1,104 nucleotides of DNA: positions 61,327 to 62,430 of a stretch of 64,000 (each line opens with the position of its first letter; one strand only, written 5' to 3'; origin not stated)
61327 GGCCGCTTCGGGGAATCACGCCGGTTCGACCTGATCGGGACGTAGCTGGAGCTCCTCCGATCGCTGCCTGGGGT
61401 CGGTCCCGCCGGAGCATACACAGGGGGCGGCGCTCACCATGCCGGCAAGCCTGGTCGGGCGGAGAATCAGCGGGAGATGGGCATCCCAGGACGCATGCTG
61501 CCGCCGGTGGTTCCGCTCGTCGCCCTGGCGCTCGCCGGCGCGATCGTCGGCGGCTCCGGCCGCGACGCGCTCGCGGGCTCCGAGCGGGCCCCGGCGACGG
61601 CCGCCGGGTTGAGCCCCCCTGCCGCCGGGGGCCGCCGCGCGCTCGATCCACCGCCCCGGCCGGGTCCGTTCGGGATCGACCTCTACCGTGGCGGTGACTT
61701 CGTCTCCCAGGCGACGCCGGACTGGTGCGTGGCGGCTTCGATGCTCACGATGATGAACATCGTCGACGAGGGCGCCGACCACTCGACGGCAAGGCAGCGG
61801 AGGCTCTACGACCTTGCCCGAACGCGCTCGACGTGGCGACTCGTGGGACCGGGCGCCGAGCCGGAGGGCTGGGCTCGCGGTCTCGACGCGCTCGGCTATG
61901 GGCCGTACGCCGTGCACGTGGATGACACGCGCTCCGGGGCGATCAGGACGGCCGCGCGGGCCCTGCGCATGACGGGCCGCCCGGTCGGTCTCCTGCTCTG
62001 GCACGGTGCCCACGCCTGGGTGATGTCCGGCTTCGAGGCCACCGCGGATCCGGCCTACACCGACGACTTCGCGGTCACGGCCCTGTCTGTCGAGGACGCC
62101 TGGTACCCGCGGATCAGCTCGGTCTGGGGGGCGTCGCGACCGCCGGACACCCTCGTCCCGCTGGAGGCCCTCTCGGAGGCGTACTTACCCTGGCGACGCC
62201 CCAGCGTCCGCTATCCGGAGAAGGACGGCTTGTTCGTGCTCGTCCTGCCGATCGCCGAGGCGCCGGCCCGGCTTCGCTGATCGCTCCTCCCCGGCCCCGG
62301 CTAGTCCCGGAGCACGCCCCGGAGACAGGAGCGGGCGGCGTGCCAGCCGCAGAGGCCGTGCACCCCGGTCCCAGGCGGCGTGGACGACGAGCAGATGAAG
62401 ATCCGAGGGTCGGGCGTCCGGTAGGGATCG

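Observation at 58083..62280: Three paralogous exported proteins with a papain/C39-like Cys...His layout bracket murJ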

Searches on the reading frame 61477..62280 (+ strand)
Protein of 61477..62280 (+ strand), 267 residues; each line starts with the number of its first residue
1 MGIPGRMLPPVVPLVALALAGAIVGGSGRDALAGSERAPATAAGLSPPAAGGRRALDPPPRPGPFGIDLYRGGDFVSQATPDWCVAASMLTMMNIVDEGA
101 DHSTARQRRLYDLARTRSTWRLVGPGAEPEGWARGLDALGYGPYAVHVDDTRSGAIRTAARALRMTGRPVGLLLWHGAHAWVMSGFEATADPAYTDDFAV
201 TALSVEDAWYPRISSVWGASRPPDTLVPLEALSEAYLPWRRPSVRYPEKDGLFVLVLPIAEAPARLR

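Call 3: search_protein_families(library=pfam, proteins=[window:61477-62280:+], max_evalue=1)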
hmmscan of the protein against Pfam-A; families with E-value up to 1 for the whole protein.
window:61477-62280:+ (267 aa): 1 family
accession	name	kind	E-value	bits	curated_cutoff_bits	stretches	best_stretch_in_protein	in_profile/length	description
PF04829.18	PT-VENN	-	0.43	11.2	20.3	1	16-37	19-40/52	Pre-toxin domain with VENN motif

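Call 4: search_protein_families(library=ncbifam, proteins=[window:61477-62280:+], max_evalue=1)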
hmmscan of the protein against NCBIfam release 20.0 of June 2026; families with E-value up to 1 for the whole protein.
window:61477-62280:+ (267 aa): 0 families

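Call 7: find_homologous_proteins(query=window:61477-62280:+, max_evalue=0.001)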
Query window:61477-62280:+ (267 aa): 510 proteins with E <= 0.001 among 8000 candidates; the best 120 are listed.
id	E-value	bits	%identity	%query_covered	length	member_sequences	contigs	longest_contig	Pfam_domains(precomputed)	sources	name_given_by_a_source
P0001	4.0e-166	570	99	98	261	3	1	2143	-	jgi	jgi:hypothetical protein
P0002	9.4e-90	319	69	73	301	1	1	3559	-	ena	-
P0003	1.9e-89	318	65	87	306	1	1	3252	-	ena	-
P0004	1.1e-88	316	69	77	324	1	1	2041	-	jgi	jgi:hypothetical protein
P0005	3.0e-87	311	67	77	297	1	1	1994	-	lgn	-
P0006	5.1e-87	310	64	85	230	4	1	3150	-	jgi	jgi:hypothetical protein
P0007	5.2e-87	310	67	81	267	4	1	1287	-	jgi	-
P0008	2.1e-85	305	58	94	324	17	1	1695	-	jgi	jgi:hypothetical protein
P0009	3.0e-85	304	66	84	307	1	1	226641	-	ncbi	-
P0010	3.5e-85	304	68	78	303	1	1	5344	-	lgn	-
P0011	4.3e-85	304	68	78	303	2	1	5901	-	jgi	jgi:hypothetical protein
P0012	6.5e-85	303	66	78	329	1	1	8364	-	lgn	-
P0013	3.5e-84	301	66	79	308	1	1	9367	-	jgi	jgi:hypothetical protein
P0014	4.1e-84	301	66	79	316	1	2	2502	-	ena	-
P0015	5.5e-84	300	66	76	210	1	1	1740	-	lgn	-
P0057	7.4e-81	290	62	77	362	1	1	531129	-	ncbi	ncbi:MAG: hypothetical protein U0869_02265 [Chloroflexota bacterium]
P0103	1.7e-77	279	63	74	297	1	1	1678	PF13529.14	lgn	-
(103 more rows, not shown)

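Call 12: find_encoding_contigs(protein=P0057, flank=8000, max_places=3)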
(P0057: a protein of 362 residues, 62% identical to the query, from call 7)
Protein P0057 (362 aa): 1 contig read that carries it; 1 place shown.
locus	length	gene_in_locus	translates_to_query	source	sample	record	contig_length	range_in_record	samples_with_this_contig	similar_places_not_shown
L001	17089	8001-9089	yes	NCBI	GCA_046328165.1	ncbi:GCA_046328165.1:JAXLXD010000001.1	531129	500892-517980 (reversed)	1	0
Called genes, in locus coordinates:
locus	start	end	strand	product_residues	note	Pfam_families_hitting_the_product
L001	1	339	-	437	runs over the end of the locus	-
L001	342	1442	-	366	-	-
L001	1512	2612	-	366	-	-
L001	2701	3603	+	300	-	PF03372:Exo_endo_phos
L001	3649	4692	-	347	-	PF02653:BPD_transp_2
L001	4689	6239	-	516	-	PF00005:ABC_tran, PF13304:AAA_21 (faint), PF00005:ABC_tran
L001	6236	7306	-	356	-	PF00532:Peripla_BP_1, PF13407:Peripla_BP_4, PF13377:Peripla_BP_3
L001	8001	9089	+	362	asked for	-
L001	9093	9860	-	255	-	PF00440:TetR_N, PF16859:TetR_C_11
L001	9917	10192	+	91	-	-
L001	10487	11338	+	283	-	PF09754:PAC2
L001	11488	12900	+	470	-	PF00753:Lactamase_B, PF00581:Rhodanese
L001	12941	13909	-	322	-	PF01183:Glyco_hydro_25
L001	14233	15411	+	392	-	PF02163:Peptidase_M50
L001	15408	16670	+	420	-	PF07676:PD40 (faint)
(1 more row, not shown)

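Call 13: find_encoding_contigs(protein=P0009, flank=8000, max_places=3)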
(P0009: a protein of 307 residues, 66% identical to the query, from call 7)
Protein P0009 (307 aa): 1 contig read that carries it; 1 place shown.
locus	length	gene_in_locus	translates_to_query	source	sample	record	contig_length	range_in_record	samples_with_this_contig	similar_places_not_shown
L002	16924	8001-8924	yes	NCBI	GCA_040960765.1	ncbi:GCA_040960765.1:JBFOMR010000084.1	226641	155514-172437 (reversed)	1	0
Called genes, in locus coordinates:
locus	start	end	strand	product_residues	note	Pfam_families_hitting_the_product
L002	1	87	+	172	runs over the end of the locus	PF04073:tRNA_edit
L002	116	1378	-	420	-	PF00270:DEAD, PF04851:ResIII (faint), PF00271:Helicase_C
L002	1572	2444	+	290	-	PF03976:PPK2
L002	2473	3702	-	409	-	-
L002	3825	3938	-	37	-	-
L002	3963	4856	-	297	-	PF01255:Prenyltransf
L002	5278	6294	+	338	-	-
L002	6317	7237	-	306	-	PF13462:Thioredoxin_4, PF01323:DSBA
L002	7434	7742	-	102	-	-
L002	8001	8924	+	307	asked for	-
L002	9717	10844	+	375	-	PF00365:PFK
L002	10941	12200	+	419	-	PF12802:MarR_2, PF13412:HTH_24 (weak), PF09339:HTH_IclR (weak), PF00480:ROK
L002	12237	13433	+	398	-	PF01168:Ala_racemase_N, PF21279:YhfX-like_C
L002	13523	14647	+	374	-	PF13407:Peripla_BP_4, PF13377:Peripla_BP_3 (weak)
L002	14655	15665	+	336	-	PF02653:BPD_transp_2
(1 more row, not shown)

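Call 14: find_related_loci(query=A2, collection=genome_contigs, flank=8000)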
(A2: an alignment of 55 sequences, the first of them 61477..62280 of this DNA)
Query A2 (267 aa) in genome_contigs; peptide patterns used: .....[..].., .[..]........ (x = any residue, [..] = any of these).
408 stretches matched a pattern; 385 encode a relative of the query (tblastn E <= 1e-3); the best 80 are kept; 80 distinct loci.
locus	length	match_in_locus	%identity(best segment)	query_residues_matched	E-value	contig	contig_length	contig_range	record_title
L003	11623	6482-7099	65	54-259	5e-83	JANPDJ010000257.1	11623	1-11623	MAG: Chloroflexota bacterium isolate VAR_78_metabat_404 VAR_78_k141_2442829, whole genome shotgun sequence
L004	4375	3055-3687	63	55-264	9e-83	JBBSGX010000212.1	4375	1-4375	MAG: Candidatus Limnocylindrales bacterium isolate LS2_sbin.52 LS2_sbin.52_K_347_L_4375_cov_96.7227, whole genome shotgu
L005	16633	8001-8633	64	56-267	6e-83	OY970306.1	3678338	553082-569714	MAG: uncultured Chloroflexia bacterium isolate MFD02134.bin.c.1 genome assembly, chromosome: 1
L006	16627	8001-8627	63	55-262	2e-82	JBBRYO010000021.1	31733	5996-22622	MAG: Candidatus Limnocylindrales bacterium isolate La5_metabat2.116 La5_metabat2.116_K_320204_L_31733_cov_48.5714, whole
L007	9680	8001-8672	60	40-262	3e-80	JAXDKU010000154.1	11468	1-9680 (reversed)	MAG: Chloroflexota bacterium isolate BP_601 scaffold_5541682, whole genome shotgun sequence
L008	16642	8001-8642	61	46-259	9e-79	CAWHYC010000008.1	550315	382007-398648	MAG: uncultured Chloroflexia bacterium isolate MFD02242.bin.2.300 genome assembly, contig: contig_47174, whole genome sh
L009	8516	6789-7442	61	41-259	4e-78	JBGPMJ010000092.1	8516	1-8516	MAG: Candidatus Limnocylindria bacterium isolate OBJ_0618_7090110_240 k141_7116278_length_8516_cov_29.2676, whole genome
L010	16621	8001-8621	62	56-261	3e-78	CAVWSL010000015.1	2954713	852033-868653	MAG: uncultured Chloroflexia bacterium isolate MFD05442.bin.2.58 genome assembly, contig: contig_5027, whole genome shot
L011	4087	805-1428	61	56-262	4e-78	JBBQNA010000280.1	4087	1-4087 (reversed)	MAG: Candidatus Limnocylindrales bacterium isolate Co_metawrap_349 Cmw_349_k141_23338902_length_4087_cov_10.0000, whole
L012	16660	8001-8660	60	41-261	1e-77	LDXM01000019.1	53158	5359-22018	MAG: Chloroflexi bacterium CSP1-4 XU10_C0019, whole genome shotgun sequence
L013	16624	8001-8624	60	56-262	2e-77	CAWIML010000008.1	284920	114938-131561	MAG: uncultured Chloroflexia bacterium isolate MFD05176.bin.2.263 genome assembly, contig: contig_60197, whole genome sh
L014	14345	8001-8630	60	56-264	5e-77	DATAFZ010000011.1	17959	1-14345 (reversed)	MAG TPA_asm: Candidatus Limnocylindrales bacterium isolate SMAG_U6816 k141_2128884, whole genome shotgun sequence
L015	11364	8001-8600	63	63-261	5e-77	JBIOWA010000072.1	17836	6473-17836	MAG: Candidatus Limnocylindrales bacterium isolate MAG094 k127_19221, whole genome shotgun sequence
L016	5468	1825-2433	62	61-263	4e-76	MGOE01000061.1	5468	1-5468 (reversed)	MAG: Chloroflexi bacterium RBG_16_72_14 RBG_16_scaffold_24663, whole genome shotgun sequence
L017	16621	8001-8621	63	56-261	1e-75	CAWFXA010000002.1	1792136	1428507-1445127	MAG: uncultured Chloroflexia bacterium isolate MFD06742.bin.1.113 genome assembly, contig: contig_4562, whole genome sho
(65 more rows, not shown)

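Call 16: predict_structure(alignment_id=A2)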
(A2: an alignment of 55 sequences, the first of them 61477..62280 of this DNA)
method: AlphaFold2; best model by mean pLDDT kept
length: 267 residues; sequences in the alignment: 55
mean_pLDDT: 85.2   pTM: 0.77
mean pLDDT of the five models: 85.2, 84.7, 84.7, 84.3, 83.1
residues with pLDDT >= 90: 185; 70-90: 23; 50-70: 27; < 50: 32
segments of 3 or more residues with pLDDT < 50: 13-32, 265-267
pLDDT, mean of each block of 10 residues (from residue 1): 54 44 40 53 50 80 98 96 97 92 98 97 94 98 97 98 97 93 98 98 97 89 96 93 89 96 57
secondary structure, 60 per line:
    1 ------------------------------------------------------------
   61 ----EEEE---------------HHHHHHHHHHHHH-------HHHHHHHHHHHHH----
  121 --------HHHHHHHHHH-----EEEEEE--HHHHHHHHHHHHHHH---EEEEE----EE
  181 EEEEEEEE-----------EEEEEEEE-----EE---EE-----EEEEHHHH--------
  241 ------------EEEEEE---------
elements in order: E65-68 H84-96 H104-116 H129-138 E144-149 H152-166 E170-174 E179-188 E200-207 E225-228 H229-232 E253-258

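Call 19: fold_search(model_id=the predicted structure, library=pdb)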
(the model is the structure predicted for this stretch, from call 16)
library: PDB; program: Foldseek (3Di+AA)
matches with E <= 10: 100; with E <= 0.001: 0
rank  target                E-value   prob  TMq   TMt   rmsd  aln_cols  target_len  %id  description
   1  2bu3_A                1.0e-03  1.00  0.39  0.49   6.5       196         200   16  Acyl-enzyme intermediate between Alr0975 and glutathione at pH 3.4 (released 2005-12-14)
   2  6tho_A                1.1e-03  1.00  0.41  0.48   6.1       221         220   14  Acylintermediate of glutathione and the mature primitive phytochelatin synthase Alr0975 from Nostoc PCC 7120 at atomic (released 2020-12-02)
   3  8ssk_D                1.5e-03  1.00  0.34  0.31  19.2       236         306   14  Citrobacter rodentium contact dependent growth inhibition (CDI) entry and toxin (CdiA-CT) domains (released 2024-05-15)
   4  3oqc_A                1.9e-03  0.99  0.39  0.27  11.6       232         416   14  Ubiquitin-fold modifier 1 Specific Protease, UfSP2 (released 2011-01-12)
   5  9mdo                  2.3e-03  0.92  0.31  0.21  13.6       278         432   12  Crystal Structure of Y559A Prosegment Binding Loop Mutant of C0362 (TDE_0362 [TDE0362] resi 205-647) (released 2025-02-12)
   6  8ssk_A                2.6e-03  1.00  0.36  0.32  19.8       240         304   15  Citrobacter rodentium contact dependent growth inhibition (CDI) entry and toxin (CdiA-CT) domains (released 2024-05-15)
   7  8ssk_C                2.6e-03  1.00  0.35  0.31  19.4       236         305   15  Citrobacter rodentium contact dependent growth inhibition (CDI) entry and toxin (CdiA-CT) domains (released 2024-05-15)
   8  5xda_D                2.6e-03  0.99  0.37  0.20   6.1       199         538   18  Structural basis for Ufm1 recognition by UfSP (released 2018-02-28)
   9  8ssm_A                2.7e-03  1.00  0.37  0.64   9.5       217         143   15  Citrobacter rodentium contact dependent growth inhibition (CDI) toxin (CdiA-CT) and immunity (CdiI) complex (released 2024-05-15)
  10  5ejj_A                2.7e-03  0.99  0.38  0.22   6.3       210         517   16  Crystal structure of UfSP from C.elegans (released 2017-01-18)
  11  8ssk_B                3.1e-03  0.99  0.34  0.30  19.9       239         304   16  Citrobacter rodentium contact dependent growth inhibition (CDI) entry and toxin (CdiA-CT) domains (released 2024-05-15)
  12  6tho_B                3.3e-03  0.99  0.37  0.43   7.4       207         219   18  Acylintermediate of glutathione and the mature primitive phytochelatin synthase Alr0975 from Nostoc PCC 7120 at atomic (released 2020-12-02)
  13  3erv                  3.5e-03  0.99  0.39  0.50   7.3       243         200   12  Crystal structure of an putative C39-like peptidase from Bacillus anthracis (released 2008-10-14)
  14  1y4h_A                3.7e-03  1.00  0.40  0.58   8.4       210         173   10  Wild type staphopain-staphostatin complex (released 2005-01-18)
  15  9arc                  3.7e-03  0.80  0.28  0.18  14.8       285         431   10  Crystal Structure of C0362 (TDE_0362 [TDE0362] resi 205-647) (released 2024-11-27)
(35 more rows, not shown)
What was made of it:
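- On Phytochelatin synthase (C83, PF05023): The fold match has E=1e-3 and TM-score 0.49 (call 19).
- P3 matches Alr0975, UfSP, the 3erv C39-like protein and staphopains (call 19).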

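Call 21: search_protein_representatives(alignment_id=A2)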
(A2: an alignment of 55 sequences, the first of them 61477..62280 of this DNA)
Query: 55 sequences, 316 profile positions. Proteins with E-value up to 0.001 (for the whole library): 993; up to 1e-10: 670; up to 1e-30: 275. The best 150 are listed.
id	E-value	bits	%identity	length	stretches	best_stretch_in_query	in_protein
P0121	1.9e-121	421.8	-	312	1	4-311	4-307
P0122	2.1e-109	382.3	-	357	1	5-312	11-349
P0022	1.6e-107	376.1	-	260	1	116-313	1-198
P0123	1.0e-103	363.6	-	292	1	79-311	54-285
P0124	6.3e-100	351.2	-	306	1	75-312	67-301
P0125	7.1e-100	351.0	-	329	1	18-312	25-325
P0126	4.1e-99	348.5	-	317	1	15-311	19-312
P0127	5.5e-99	348.1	-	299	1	21-309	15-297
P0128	4.6e-98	345.1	-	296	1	63-310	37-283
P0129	1.8e-96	339.8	-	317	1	15-312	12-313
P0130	7.4e-94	331.2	-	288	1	70-308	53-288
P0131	3.6e-88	312.5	-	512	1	71-312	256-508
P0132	5.7e-87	308.6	-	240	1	125-312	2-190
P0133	3.0e-85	303.0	-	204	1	116-311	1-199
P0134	1.1e-83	297.9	-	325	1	18-309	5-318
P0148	1.3e-76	274.6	-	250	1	114-310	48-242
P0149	1.7e-76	274.2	-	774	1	12-308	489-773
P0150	2.9e-76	273.4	-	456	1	19-251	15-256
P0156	1.5e-73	264.6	-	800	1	17-308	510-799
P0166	1.1e-68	248.5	-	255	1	103-309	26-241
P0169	9.3e-68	245.5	-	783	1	7-307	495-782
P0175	5.6e-65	236.4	-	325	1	71-310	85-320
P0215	1.5e-51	192.2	-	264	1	53-308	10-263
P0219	1.8e-50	188.7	-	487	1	19-238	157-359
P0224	5.3e-49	183.9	-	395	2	115-307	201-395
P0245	3.3e-45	171.4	-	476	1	115-307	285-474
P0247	8.1e-45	170.1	-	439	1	115-307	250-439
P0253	3.3e-44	168.1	-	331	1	117-305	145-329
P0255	1.1e-43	166.4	-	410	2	115-261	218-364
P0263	7.4e-43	163.7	-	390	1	94-310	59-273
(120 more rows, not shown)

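Call 22: search_protein_families(library=pfam, proteins=[P0149, P0156, P0169, P0131, P0245, P0247, P0219, P0150, P0224, P0255], max_evalue=0.01)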
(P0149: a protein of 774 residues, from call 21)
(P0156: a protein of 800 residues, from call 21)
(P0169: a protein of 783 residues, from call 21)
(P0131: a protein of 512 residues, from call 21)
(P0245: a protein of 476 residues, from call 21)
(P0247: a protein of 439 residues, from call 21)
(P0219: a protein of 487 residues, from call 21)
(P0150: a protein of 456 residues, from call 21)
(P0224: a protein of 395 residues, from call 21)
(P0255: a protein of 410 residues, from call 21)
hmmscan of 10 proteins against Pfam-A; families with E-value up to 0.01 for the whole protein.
P0149 (774 aa): 2 families
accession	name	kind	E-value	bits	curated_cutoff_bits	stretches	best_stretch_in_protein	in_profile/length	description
PF03023.19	MurJ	-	2.7e-58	198.1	27.4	1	53-450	1-400/451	Lipid II flippase MurJ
PF01554.23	MatE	-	3.7e-05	23.9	24.9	1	257-411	3-152/161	MatE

P0156 (800 aa): 1 family
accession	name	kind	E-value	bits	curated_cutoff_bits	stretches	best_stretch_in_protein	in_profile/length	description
PF03023.19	MurJ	-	1.9e-60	205.2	27.4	1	74-475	1-403/451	Lipid II flippase MurJ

P0169 (783 aa): 2 families
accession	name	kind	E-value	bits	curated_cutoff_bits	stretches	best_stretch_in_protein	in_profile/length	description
PF03023.19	MurJ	-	9.2e-53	179.9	27.4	1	74-472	4-404/451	Lipid II flippase MurJ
PF13440.11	Polysacc_synt_3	-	1e-06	28.7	23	1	255-376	165-285/293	Polysaccharide biosynthesis protein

P0131 (512 aa): 6 families
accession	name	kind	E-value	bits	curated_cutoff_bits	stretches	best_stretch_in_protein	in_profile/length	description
PF12796.13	Ank_2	-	1.1e-26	93.7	27.3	3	67-159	3-87/90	Ankyrin repeats (3 copies)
PF13637.12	Ank_4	-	1.5e-19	70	22.7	2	102-136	5-39/50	Ankyrin repeats (many copies)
PF00023.36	Ank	-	1.4e-15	57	21.1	1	127-159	2-29/33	Ankyrin repeat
PF13857.12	Ank_5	-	1.7e-12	47.8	27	1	81-134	2-56/56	Ankyrin repeats (many copies)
PF13606.12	Ank_3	-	3.3e-06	27.4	22.3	0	127-158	2-28/30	Ankyrin repeat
PF23745.1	ANK_LRRK2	-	0.0017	18.6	27.5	1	32-115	35-114/130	LRRK2 ANK repeat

P0245 (476 aa): 0 families

P0247 (439 aa): 0 families

P0219 (487 aa): 1 family
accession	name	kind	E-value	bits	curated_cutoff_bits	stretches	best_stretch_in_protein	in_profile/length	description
PF03023.19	MurJ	-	6.1e-16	58.5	27.4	1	5-123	286-404/451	Lipid II flippase MurJ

P0150 (456 aa): 0 families

P0224 (395 aa): 0 families

P0255 (410 aa): 1 family
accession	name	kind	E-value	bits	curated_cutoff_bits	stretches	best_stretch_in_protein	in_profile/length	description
PF13529.12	Peptidase_C39_2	-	2e-06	28.9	24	1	229-341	7-133/143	Peptidase_C39 like family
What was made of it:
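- On Peptidase_C39_2 (PF13529) / clan CA: Fused proteins show only MurJ (call 22).
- Closest known: Pfam Peptidase_C39_2. Different: P1, P3 and all fused domains fall below the model's threshold (calls 3, 22).
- Pfam confirms MurJ in the N-terminal part (call 22).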

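Call 58: list_cluster_members(proteins=[P0245, P0253, P0224, P0255, P0131, P0148, P0215, P0263, P0166, P0175])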
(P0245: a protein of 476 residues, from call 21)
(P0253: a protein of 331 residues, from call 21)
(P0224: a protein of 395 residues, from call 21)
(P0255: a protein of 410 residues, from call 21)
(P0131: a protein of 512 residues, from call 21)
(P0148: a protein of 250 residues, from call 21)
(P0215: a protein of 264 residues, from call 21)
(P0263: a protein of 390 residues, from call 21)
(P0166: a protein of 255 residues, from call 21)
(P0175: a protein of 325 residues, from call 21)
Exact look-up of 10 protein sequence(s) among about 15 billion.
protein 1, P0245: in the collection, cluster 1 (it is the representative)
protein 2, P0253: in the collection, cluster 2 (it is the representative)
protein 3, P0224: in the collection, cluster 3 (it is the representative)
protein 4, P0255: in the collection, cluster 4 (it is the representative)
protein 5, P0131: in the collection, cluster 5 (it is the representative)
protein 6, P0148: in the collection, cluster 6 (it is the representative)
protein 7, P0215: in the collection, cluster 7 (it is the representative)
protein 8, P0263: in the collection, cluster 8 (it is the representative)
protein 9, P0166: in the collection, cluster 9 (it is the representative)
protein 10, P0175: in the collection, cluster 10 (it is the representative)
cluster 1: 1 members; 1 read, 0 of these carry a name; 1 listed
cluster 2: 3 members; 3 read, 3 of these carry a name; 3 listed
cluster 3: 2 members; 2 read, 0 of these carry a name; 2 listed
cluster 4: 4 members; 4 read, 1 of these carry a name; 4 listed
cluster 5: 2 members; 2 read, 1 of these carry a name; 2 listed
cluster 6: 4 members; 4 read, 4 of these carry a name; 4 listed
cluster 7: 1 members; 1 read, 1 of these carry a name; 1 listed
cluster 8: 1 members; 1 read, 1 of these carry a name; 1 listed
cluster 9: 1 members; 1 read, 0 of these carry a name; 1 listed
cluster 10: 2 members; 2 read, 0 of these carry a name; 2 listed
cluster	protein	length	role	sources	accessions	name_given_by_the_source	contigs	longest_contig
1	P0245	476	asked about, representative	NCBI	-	-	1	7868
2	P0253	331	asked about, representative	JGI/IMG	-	hypothetical protein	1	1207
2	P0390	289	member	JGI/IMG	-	hypothetical protein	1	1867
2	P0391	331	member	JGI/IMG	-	hypothetical protein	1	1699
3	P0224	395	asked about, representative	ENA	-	-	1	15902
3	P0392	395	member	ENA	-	-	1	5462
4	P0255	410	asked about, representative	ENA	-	-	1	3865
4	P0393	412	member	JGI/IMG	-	Peptidase_C39 like family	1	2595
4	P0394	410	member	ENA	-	-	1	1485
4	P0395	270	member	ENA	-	-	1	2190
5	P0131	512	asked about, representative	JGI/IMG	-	ankyrin repeat protein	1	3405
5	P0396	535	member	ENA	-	-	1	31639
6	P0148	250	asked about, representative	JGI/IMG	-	hypothetical protein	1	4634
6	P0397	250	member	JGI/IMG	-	hypothetical protein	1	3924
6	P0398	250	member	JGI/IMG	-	hypothetical protein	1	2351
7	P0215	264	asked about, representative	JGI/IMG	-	hypothetical protein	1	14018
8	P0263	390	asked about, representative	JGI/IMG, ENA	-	hypothetical protein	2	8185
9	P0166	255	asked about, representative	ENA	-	-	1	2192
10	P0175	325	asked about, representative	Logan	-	-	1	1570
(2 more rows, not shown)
